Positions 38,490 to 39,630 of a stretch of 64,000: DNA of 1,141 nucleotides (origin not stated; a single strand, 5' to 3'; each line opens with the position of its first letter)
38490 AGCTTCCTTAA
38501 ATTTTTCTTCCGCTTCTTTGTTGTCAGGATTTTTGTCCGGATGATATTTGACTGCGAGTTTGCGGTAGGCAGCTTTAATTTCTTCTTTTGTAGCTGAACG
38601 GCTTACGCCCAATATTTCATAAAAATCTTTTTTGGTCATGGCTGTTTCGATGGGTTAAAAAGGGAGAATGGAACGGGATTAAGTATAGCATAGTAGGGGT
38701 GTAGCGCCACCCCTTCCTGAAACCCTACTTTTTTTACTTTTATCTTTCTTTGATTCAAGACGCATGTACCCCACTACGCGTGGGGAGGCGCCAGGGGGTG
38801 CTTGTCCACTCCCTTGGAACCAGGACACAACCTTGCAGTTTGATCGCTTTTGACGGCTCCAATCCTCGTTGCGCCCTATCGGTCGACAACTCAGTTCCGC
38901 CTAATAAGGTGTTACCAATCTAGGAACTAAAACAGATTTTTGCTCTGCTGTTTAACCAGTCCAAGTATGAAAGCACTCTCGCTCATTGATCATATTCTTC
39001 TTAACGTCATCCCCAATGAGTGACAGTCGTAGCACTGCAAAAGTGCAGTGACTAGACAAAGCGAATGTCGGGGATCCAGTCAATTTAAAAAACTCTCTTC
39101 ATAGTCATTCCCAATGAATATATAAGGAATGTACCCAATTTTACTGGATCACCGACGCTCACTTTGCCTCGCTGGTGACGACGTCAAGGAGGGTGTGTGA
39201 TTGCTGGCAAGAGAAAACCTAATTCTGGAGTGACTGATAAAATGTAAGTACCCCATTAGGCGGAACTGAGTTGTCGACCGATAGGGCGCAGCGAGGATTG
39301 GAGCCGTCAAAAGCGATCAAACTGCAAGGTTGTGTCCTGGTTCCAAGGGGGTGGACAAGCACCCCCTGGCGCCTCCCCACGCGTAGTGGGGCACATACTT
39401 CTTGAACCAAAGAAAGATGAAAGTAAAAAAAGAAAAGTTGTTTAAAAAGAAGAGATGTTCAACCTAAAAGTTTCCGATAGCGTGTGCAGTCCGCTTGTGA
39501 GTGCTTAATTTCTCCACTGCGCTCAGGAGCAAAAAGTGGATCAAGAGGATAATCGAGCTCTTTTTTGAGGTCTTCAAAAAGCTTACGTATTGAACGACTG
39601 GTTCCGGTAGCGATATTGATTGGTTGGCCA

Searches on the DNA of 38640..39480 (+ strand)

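Call 51: search_rna_families(source=window, start=38640, end=39480, threshold=evalue, max_evalue=1)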
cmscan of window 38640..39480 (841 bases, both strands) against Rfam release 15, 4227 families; matches with E-value up to 1: 1.
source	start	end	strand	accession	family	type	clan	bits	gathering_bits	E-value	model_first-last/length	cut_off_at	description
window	39040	39182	-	RF02625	WsnRNA46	Gene; sRNA;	-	20.4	65.3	0.33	1-151/151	no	Wolbachia sRNA 46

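Call 92: search_dna_similar(query=window:38690-39470:+, collection=phages, mode=distant, max_evalue=0.001, max_rows=5)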
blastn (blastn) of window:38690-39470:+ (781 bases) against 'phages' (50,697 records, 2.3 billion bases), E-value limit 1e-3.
No match.

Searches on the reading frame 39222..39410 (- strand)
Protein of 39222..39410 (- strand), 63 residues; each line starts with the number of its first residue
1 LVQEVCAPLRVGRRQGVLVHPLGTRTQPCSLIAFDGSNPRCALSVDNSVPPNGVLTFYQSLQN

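Call 20: find_homologous_proteins(query=A2, max_evalue=0.01)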
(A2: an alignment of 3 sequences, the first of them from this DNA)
Query A2 (3 sequences) (63 aa, profile of the alignment): 1 proteins with E <= 0.01 among 5 candidates.
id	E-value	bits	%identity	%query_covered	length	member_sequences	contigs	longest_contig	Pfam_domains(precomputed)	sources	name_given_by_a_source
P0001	1.1e-18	85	65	87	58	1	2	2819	-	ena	-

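Call 22: find_encoding_contigs(protein=P0001, flank=10000, max_places=10)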
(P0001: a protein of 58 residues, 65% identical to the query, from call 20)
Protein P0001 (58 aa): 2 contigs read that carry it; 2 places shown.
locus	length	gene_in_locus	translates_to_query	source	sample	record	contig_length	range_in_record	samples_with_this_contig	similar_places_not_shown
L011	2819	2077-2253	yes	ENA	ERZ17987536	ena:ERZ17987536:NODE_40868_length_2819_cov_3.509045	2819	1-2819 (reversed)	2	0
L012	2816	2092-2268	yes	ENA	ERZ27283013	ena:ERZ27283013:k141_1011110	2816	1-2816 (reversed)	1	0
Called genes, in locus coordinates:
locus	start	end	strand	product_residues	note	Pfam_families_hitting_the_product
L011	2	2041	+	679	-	?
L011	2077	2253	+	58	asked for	-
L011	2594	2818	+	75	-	?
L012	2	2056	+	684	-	?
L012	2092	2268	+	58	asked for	-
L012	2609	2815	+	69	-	?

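Call 73: search_protein_representatives(alignment_id=A2)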
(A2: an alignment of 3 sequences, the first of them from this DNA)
Query: 3 sequences, 57 profile positions. Proteins with E-value up to 0.001 (for the whole library): 3; up to 1e-10: 1; up to 1e-30: 0. The best 3 are listed.
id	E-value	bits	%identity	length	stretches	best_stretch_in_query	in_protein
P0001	3.5e-19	84.6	-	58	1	2-55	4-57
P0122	4.8e-06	42.5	-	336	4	6-32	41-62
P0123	3.7e-05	39.7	-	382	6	13-34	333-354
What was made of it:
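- Only one related peptide exists among 1.8 billion cluster representatives (call 73).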

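Call 84: search_protein_families(library=pfam, proteins=[L011:5-2038:+], max_evalue=0.01)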
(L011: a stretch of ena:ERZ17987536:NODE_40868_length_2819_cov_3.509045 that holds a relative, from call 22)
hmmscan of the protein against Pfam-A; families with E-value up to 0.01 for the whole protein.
L011:5-2038:+ (678 aa): 32 families (the best 25 are shown)
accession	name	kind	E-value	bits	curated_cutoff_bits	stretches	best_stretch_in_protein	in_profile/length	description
PF07719.23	TPR_2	-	9.8e-34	113.1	27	4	625-657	2-34/34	Tetratricopeptide repeat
PF14559.12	TPR_19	-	7.8e-30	103.5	25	3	604-665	5-66/68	Tetratricopeptide repeat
PF00515.34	TPR_1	-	2.5e-23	81.3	27.8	4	625-657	2-34/34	Tetratricopeptide repeat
PF13432.12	TPR_16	-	8.8e-23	80.8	32.7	2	597-657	4-64/65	Tetratricopeptide repeat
PF13428.12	TPR_14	-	1.6e-22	78.1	23.5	2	625-666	2-43/44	Tetratricopeptide repeat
PF13424.12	TPR_12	-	2.1e-21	76.3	30.1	3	456-517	6-75/77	Tetratricopeptide repeat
PF13414.12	TPR_11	-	7e-21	74.1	26.8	3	463-493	4-34/42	TPR repeat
PF13181.12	TPR_8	-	8.6e-19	66.5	25.7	1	419-451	1-33/34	Tetratricopeptide repeat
PF13431.12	TPR_17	-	1.6e-18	65.8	24.4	1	613-644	2-33/34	Tetratricopeptide repeat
PF23914.1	TPR_CcmH_CycH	-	9.9e-15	55.2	42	1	562-656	56-153/158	Cytochrome c-type biogenesis protein H TPR domain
PF13374.12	TPR_10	-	6.4e-13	48.7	27.5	0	419-448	2-31/42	Tetratricopeptide repeat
PF13371.12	TPR_9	-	2.1e-12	47.3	35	1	430-485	6-61/73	Tetratricopeptide repeat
PF13176.12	TPR_7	-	4e-11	42.5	27.9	1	627-658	2-35/36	Tetratricopeptide repeat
PF13174.12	TPR_6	-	2.6e-08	34.4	26.3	0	591-622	1-32/33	Tetratricopeptide repeat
PF22860.2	DUF7017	-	1.8e-07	31.7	27.5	1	594-669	5-86/141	Domain of unknown function (DUF7017)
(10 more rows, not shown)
